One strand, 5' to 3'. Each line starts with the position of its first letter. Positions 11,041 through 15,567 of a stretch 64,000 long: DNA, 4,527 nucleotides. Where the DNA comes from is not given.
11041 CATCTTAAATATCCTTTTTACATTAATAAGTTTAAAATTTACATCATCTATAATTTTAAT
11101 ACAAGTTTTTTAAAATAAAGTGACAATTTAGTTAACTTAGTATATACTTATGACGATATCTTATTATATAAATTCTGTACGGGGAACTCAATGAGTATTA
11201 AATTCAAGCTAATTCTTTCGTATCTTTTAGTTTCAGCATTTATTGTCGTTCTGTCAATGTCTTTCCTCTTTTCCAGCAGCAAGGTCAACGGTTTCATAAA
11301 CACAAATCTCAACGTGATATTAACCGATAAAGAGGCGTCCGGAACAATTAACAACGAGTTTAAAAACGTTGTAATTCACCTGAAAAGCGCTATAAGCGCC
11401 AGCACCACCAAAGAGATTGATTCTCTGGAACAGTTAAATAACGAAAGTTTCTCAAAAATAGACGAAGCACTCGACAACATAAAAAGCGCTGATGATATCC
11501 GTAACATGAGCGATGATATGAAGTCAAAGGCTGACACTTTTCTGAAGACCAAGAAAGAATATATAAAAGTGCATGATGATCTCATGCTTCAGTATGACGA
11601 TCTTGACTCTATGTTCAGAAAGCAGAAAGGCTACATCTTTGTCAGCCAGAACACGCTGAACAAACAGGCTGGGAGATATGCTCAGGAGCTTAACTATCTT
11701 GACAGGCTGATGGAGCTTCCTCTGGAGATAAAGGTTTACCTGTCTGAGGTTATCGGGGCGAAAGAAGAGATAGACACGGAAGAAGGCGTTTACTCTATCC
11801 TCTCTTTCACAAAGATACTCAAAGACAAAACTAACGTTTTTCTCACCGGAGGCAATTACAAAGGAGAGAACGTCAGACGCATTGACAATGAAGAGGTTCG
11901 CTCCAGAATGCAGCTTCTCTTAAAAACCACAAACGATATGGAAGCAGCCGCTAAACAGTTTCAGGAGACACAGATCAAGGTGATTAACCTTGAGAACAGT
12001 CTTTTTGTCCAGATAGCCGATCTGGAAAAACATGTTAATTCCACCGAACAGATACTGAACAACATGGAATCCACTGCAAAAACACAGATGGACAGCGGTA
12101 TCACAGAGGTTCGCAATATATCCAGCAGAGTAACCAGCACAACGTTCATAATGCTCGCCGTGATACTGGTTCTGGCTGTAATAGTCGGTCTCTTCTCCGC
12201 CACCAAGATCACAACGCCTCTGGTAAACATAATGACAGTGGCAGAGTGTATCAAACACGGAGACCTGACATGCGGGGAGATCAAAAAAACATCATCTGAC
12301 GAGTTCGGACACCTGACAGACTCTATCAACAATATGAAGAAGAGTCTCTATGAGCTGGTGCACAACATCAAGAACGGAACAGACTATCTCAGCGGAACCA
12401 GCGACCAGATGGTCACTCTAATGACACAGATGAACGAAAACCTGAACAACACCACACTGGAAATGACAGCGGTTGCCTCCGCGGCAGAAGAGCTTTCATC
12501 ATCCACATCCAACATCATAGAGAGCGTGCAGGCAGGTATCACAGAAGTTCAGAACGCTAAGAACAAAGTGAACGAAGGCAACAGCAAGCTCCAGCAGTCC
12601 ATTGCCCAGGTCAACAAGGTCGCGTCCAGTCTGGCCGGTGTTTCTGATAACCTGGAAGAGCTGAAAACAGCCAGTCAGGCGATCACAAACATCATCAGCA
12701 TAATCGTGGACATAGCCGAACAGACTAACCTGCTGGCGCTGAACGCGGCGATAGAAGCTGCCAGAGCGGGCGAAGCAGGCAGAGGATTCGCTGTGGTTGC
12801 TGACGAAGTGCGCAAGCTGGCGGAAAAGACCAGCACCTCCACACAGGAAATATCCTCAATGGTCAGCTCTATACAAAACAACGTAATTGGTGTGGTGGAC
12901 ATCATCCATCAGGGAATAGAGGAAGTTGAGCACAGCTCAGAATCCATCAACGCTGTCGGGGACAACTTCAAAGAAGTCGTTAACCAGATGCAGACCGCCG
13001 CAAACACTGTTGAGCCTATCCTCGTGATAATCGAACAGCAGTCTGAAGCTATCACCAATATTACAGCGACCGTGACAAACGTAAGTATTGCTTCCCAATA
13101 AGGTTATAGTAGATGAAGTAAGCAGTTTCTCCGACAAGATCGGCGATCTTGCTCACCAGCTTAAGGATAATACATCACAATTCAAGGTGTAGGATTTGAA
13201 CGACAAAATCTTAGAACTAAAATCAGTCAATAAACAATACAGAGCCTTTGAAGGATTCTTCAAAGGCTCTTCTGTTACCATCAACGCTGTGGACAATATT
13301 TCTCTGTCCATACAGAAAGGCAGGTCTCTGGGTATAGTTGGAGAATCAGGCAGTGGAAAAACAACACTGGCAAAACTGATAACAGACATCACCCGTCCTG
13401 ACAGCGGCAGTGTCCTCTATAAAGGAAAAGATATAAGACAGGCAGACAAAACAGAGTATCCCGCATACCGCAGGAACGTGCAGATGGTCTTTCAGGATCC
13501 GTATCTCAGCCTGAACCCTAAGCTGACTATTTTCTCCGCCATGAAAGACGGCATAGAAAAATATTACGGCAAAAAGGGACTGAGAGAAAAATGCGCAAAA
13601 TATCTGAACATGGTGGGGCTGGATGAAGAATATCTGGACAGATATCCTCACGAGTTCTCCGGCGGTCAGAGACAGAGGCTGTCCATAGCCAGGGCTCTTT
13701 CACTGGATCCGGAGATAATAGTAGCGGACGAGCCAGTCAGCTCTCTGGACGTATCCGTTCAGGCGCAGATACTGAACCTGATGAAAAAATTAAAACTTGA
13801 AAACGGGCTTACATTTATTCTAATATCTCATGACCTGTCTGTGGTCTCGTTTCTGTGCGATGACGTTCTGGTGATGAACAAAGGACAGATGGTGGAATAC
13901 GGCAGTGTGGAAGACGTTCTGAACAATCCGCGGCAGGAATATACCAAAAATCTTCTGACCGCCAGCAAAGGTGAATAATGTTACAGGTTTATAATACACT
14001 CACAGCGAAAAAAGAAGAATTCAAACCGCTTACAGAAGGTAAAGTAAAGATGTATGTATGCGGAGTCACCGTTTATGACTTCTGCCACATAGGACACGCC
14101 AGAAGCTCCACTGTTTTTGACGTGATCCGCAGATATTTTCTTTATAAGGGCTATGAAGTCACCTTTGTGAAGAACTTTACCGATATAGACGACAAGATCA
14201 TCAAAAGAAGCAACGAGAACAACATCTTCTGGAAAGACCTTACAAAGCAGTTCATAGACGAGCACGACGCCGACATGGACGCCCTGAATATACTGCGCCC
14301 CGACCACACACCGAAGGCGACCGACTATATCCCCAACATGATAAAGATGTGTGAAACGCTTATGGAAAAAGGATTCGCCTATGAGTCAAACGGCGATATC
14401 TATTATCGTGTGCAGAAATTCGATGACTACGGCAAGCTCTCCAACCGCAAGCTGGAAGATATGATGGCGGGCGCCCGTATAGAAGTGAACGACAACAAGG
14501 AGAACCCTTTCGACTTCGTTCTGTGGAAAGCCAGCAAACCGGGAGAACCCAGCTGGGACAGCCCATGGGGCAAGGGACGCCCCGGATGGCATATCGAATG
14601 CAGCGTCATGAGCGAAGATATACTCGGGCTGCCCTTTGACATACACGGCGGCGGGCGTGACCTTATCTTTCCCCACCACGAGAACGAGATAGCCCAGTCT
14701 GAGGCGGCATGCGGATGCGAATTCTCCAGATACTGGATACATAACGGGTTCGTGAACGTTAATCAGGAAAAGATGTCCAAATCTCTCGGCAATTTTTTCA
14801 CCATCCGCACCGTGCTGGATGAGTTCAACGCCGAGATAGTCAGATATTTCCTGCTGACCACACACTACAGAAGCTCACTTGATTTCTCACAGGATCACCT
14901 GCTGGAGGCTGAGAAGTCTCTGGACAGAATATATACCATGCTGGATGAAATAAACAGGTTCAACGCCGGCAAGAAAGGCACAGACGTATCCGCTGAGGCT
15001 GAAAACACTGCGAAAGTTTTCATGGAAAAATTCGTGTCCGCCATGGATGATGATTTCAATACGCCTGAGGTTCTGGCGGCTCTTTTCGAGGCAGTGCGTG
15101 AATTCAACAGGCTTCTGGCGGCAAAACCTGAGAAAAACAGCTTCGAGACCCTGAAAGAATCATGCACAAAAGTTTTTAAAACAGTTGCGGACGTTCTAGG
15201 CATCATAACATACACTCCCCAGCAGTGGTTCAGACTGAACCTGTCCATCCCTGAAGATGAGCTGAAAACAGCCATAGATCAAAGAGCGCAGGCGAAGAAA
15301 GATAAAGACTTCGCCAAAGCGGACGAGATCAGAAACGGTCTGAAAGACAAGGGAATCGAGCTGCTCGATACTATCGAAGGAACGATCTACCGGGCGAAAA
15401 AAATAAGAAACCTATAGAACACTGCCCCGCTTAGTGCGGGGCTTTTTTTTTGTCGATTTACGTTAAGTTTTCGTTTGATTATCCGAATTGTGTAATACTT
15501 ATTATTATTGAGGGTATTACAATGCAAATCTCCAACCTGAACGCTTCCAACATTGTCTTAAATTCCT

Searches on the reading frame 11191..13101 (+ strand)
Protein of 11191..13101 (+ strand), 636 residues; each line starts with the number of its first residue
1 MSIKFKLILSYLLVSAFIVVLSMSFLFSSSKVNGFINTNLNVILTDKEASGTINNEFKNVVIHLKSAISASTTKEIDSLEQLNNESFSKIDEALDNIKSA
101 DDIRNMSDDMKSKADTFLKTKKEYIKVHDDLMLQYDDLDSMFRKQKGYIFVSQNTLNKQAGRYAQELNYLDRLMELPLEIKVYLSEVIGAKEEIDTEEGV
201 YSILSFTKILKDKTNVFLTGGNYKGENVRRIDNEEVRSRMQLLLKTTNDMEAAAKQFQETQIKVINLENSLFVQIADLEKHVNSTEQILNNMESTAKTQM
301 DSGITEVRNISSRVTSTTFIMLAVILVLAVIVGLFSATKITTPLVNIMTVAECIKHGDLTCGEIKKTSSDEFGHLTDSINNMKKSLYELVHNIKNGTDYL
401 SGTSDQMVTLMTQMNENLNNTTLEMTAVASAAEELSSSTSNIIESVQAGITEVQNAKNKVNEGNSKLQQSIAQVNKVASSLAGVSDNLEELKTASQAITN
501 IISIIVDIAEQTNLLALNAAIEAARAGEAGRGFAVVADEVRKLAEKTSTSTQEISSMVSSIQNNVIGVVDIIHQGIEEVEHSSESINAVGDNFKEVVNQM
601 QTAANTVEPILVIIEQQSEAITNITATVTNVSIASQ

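Call 11: search_protein_families(library=pfam, proteins=[window:11191-13101:+], max_evalue=0.001)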
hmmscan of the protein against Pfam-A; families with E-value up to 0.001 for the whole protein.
window:11191-13101:+ (636 aa): 2 families
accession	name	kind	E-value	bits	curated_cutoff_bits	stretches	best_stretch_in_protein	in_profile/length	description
PF00015.26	MCPsignal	-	6.5e-41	140.5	34.6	1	453-632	4-169/172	Methyl-accepting chemotaxis protein (MCP) signalling domain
PF00672.30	HAMP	-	0.00044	20.9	25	0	337-386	3-51/53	HAMP domain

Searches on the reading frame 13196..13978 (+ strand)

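Call 11: search_protein_families(library=pfam, proteins=[window:13196-13978:+], max_evalue=0.001)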
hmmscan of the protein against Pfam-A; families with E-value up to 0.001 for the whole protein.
window:13196-13978:+ (260 aa): 4 families
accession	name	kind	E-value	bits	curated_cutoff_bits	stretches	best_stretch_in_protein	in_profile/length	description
PF00005.33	ABC_tran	-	1.4e-35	123.3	25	1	33-181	2-136/137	ABC transporter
PF13304.12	AAA_21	-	9.7e-09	36.1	27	1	146-217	230-303/304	AAA domain, putative AbiEii toxin, Type IV TA system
PF13166.12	AAA_13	-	1.5e-05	24.4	36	0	171-204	526-561/713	AAA domain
PF02463.25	SMC_N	-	0.00082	19.3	40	0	45-219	27-204/220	RecF/RecN/SMC N terminal domain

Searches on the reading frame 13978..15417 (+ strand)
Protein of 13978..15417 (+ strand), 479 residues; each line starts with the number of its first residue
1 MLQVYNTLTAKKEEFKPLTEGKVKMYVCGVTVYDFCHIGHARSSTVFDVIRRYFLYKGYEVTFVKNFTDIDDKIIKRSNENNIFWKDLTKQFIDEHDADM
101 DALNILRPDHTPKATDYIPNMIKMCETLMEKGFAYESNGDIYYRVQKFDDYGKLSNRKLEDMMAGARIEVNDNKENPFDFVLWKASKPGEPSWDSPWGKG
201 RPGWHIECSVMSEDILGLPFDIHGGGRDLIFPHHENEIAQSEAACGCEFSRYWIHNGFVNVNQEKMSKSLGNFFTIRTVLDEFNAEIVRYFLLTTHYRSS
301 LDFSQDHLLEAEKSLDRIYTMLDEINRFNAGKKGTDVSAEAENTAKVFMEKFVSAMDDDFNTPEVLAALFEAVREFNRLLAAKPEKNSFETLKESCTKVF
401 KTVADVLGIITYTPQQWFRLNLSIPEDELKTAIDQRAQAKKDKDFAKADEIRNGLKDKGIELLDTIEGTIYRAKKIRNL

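Call 17: find_encoding_contigs(protein=window:13978-15417:+, flank=6000, max_places=10)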
Protein window:13978-15417:+ (479 aa): 8 contigs read that carry it; 5 places shown.
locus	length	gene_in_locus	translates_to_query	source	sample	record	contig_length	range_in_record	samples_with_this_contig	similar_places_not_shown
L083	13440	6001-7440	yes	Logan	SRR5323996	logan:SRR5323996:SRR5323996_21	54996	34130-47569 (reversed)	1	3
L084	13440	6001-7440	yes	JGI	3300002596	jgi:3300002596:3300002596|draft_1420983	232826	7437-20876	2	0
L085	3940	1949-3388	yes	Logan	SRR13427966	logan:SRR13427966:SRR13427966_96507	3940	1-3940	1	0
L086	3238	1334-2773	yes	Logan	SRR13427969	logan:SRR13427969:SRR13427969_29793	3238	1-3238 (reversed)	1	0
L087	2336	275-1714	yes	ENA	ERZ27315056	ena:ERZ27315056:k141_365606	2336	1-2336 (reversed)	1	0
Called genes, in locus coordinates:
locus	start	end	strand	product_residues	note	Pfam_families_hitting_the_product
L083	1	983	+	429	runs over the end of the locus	PF02844:GARS_N, PF01071:GARS_A, PF02786:CPSase_L_D2 (faint), PF02222:ATP-grasp (faint), PF02843:GARS_C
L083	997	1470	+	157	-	PF00731:AIRC, PF13685:Fe-ADH_2 (weak)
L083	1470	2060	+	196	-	PF01300:Sua5_yciO_yrdC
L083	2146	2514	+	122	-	PF02085:Cytochrom_CIII, PF14522:Cytochrome_C7 (weak)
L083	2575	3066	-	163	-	-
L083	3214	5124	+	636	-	PF00015:MCPsignal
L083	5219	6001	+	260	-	PF00005:ABC_tran, PF13166:AAA_13 (faint), PF13304:AAA_21 (weak)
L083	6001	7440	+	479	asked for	PF01406:tRNA-synt_1e, PF01921:tRNA-synt_1f (faint), PF00133:tRNA-synt_1 (weak), PF09334:tRNA-synt_1g, PF09190:DALR_2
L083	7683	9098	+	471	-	-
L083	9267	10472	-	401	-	PF11871:DUF3391, PF08668:HDOD (weak), PF13487:HD_5, PF01966:HD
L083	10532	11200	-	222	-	PF00392:GntR, PF07729:FCD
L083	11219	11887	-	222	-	PF00392:GntR, PF07729:FCD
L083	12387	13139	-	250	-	PF03009:GDPD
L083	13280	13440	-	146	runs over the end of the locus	-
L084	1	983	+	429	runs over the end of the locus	PF02844:GARS_N, PF01071:GARS_A, PF02786:CPSase_L_D2 (faint), PF02222:ATP-grasp (faint), PF02843:GARS_C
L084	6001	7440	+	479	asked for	PF01406:tRNA-synt_1e, PF01921:tRNA-synt_1f (faint), PF00133:tRNA-synt_1 (weak), PF09334:tRNA-synt_1g, PF09190:DALR_2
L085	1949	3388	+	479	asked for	PF01406:tRNA-synt_1e, PF01921:tRNA-synt_1f (faint), PF00133:tRNA-synt_1 (weak), PF09334:tRNA-synt_1g, PF09190:DALR_2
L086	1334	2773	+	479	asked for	PF01406:tRNA-synt_1e, PF01921:tRNA-synt_1f (faint), PF00133:tRNA-synt_1 (weak), PF09334:tRNA-synt_1g, PF09190:DALR_2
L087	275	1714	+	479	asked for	PF01406:tRNA-synt_1e, PF01921:tRNA-synt_1f (faint), PF00133:tRNA-synt_1 (weak), PF09334:tRNA-synt_1g, PF09190:DALR_2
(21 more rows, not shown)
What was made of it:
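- Checked: An independent JGI gene call uses the same ATG and length (call 17).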
